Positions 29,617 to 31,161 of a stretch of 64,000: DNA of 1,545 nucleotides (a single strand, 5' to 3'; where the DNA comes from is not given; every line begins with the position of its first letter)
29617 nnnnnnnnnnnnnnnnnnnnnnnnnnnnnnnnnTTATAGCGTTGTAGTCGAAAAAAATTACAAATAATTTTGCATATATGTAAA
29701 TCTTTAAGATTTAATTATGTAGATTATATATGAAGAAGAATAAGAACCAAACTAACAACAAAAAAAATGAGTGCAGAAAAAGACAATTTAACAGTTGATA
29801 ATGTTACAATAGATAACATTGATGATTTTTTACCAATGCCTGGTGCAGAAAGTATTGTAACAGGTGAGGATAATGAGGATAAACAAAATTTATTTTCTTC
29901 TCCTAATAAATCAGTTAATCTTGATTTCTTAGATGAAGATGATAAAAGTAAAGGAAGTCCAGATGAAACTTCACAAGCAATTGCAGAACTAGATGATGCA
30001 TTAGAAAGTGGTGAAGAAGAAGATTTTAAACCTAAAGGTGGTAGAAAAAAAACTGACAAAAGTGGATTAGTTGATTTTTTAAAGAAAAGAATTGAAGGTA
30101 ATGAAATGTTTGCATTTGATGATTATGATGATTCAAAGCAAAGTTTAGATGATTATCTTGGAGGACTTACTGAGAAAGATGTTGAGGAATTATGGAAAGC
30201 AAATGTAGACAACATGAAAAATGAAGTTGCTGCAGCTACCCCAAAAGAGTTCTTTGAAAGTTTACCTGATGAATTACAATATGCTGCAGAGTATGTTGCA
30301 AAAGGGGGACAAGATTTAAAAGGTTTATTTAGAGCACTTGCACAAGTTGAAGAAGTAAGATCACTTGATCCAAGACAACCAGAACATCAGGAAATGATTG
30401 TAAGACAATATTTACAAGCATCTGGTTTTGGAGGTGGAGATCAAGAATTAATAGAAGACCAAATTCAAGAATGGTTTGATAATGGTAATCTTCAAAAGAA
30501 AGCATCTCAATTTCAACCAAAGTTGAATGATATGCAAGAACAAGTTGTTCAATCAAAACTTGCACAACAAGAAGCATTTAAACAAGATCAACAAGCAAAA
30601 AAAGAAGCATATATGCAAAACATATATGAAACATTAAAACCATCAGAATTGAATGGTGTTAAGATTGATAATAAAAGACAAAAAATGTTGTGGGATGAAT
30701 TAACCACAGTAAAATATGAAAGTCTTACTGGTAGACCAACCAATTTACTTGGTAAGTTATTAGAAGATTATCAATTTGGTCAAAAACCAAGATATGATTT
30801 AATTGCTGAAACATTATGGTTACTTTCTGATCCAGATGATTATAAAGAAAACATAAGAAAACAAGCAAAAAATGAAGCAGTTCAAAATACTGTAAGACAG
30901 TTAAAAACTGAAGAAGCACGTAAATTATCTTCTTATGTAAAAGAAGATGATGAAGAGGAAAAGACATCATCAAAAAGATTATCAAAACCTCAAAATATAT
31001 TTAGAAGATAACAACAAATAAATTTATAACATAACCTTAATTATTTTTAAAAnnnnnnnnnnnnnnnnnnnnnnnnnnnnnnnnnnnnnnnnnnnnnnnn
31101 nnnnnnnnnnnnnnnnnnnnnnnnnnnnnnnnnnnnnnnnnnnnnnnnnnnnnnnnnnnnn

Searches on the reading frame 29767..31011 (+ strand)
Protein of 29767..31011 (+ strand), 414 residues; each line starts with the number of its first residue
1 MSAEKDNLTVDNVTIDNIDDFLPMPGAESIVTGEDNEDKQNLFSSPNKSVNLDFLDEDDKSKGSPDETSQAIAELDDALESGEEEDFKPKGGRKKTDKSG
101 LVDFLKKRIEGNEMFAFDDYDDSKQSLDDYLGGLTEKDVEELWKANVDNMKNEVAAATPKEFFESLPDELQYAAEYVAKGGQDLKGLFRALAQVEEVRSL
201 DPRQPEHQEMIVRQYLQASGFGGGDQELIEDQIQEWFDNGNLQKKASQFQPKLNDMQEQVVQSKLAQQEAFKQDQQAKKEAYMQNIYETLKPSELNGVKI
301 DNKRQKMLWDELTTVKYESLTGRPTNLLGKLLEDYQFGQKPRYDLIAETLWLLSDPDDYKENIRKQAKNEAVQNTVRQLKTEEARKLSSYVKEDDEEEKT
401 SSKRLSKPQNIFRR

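Call 53: search_dna_similar(query=window:29767-31011:+, collection=phages, mode=protein, max_evalue=0.00001, max_rows=15)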
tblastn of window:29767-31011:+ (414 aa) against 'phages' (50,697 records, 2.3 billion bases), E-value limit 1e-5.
No match.

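Call 54: search_protein_families(library=phrogs, proteins=[window:29767-31011:+], max_evalue=0.00001)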
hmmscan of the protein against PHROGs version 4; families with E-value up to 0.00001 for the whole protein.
window:29767-31011:+ (414 aa): 0 families
